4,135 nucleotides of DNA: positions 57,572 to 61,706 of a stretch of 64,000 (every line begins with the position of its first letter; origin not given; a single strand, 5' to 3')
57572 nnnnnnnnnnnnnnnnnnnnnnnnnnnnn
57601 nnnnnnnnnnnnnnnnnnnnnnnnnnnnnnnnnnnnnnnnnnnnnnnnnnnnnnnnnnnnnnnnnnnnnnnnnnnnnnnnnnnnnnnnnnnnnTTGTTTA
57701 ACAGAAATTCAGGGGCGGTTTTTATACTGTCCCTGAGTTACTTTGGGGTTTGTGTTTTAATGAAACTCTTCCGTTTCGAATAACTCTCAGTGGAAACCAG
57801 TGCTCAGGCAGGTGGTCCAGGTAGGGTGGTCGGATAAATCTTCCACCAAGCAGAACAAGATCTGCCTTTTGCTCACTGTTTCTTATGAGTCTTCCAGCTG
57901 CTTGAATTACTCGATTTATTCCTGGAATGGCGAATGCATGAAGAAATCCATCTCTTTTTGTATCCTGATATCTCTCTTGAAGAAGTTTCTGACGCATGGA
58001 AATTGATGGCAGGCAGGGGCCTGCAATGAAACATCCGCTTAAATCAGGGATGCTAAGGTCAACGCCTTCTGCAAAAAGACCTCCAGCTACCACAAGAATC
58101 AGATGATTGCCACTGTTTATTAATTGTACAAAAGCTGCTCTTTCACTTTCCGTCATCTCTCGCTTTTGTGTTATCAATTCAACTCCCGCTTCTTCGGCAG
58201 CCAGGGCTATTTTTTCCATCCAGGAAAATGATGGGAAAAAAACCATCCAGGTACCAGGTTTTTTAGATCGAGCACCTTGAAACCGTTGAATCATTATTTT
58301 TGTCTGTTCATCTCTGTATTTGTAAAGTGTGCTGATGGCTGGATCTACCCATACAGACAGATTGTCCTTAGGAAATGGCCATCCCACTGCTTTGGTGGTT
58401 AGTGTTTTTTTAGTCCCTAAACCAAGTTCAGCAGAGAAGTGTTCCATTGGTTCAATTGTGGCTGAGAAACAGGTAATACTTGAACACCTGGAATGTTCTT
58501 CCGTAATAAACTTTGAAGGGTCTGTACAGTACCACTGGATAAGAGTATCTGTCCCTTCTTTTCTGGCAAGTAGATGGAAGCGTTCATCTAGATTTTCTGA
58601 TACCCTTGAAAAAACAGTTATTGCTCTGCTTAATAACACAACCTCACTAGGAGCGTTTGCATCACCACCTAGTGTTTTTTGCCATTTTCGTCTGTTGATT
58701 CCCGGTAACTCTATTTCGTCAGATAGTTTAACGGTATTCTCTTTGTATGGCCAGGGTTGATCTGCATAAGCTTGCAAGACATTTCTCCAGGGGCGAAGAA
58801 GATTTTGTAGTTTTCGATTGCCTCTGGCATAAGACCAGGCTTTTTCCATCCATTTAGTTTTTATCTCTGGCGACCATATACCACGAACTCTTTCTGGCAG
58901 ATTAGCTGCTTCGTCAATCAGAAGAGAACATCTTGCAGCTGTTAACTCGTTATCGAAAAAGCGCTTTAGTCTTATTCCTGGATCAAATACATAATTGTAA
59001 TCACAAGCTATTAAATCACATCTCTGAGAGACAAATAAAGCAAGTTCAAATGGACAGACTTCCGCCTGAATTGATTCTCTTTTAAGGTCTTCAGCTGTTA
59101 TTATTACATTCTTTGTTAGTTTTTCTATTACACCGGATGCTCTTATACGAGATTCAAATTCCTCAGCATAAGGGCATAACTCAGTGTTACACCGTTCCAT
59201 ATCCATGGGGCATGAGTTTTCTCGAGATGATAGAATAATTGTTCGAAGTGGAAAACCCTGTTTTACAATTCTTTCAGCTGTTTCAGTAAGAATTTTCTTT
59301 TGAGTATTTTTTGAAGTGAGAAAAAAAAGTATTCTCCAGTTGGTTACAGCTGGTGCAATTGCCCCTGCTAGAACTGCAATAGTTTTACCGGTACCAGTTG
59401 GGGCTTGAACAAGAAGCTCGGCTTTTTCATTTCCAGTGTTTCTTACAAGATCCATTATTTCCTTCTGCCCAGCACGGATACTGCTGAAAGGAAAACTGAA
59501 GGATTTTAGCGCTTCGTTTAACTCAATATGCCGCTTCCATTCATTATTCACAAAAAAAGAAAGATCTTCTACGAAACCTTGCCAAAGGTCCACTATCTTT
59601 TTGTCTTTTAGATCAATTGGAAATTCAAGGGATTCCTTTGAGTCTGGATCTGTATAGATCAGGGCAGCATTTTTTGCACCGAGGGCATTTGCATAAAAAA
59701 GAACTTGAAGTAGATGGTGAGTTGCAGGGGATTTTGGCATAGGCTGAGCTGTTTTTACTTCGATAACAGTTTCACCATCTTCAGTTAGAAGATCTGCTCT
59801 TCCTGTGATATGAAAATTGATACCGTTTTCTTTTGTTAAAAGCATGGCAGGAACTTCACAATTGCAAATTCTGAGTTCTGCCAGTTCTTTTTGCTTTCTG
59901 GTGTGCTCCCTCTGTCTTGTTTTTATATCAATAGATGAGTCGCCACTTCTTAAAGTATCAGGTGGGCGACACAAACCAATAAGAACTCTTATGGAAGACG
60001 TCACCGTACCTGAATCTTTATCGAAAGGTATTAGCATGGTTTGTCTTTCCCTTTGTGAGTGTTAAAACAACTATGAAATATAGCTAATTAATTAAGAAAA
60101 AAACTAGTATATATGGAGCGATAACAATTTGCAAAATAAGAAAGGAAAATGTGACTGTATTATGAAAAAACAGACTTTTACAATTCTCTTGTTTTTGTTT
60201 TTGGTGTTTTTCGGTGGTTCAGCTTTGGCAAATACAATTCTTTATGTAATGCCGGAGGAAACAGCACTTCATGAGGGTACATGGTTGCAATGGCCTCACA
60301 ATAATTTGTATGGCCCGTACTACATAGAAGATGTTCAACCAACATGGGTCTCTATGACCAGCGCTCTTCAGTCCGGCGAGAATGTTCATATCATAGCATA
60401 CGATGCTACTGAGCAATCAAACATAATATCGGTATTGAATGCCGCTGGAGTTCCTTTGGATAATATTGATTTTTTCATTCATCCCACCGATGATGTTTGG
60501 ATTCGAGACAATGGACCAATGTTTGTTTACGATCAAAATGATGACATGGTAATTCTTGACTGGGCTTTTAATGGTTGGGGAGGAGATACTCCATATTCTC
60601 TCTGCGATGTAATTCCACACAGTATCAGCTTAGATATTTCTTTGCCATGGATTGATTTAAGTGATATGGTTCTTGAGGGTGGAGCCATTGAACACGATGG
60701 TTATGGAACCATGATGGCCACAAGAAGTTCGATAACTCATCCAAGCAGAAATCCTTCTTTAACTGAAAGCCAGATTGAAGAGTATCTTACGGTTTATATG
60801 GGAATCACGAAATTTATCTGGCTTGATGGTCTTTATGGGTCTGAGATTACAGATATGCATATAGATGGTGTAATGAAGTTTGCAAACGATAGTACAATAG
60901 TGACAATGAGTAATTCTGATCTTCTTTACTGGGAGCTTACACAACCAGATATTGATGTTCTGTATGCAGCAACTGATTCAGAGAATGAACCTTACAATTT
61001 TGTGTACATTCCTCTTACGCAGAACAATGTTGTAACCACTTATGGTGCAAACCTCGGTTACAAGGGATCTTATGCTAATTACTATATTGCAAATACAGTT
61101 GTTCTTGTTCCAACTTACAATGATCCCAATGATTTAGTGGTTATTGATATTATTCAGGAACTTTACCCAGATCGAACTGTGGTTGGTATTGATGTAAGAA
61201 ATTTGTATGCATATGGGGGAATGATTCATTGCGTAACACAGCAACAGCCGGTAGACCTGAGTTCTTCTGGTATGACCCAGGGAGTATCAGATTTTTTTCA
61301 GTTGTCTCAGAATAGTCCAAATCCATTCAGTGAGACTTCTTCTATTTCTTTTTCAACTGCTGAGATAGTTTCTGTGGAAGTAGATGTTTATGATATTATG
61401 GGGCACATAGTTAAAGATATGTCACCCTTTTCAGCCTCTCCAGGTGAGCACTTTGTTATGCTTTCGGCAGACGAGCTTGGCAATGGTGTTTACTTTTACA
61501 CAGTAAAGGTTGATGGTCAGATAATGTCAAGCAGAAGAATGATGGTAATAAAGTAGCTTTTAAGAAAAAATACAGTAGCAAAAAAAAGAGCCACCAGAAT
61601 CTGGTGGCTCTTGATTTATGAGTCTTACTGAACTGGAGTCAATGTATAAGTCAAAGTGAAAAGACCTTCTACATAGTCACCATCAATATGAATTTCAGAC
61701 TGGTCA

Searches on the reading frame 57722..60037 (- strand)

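Call 66: search_protein_families(library=pfam, proteins=[window:57722-60037:-], max_evalue=0.00001)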
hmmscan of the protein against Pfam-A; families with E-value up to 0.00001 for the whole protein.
window:57722-60037:- (771 aa): 2 families
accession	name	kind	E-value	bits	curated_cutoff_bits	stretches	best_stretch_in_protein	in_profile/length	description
PF13307.12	Helicase_C_2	-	7.6e-23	81.8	25.3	1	591-747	6-167/170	Helicase C-terminal domain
PF06733.21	DEAD_2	-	2.2e-13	50.6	21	1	272-395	54-170/172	DEAD_2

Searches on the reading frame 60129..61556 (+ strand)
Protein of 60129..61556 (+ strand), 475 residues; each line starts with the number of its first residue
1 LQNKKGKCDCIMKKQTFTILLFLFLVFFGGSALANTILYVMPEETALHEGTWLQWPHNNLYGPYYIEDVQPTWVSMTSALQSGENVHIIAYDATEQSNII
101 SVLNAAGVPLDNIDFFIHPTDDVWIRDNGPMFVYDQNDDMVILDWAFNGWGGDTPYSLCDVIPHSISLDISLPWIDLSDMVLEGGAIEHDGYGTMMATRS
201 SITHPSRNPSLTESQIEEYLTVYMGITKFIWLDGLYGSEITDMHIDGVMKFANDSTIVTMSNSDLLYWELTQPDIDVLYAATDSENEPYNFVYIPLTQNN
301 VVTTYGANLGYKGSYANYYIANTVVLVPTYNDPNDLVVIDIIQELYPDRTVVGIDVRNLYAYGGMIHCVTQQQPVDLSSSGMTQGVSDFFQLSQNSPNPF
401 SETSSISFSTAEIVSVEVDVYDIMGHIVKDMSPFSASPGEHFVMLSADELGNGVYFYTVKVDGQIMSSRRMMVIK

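Call 66: search_protein_families(library=pfam, proteins=[window:60129-61556:+], max_evalue=0.00001)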
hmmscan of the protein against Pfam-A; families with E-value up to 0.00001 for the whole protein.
window:60129-61556:+ (475 aa): 2 families
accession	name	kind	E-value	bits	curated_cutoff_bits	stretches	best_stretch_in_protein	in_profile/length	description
PF04371.20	PAD_porph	-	2.1e-88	297.1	25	1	41-374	2-321/321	Porphyromonas-type peptidyl-arginine deiminase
PF18962.6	Por_Secre_tail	-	1.4e-06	28.9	27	1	397-467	3-70/75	Secretion system C-terminal sorting domain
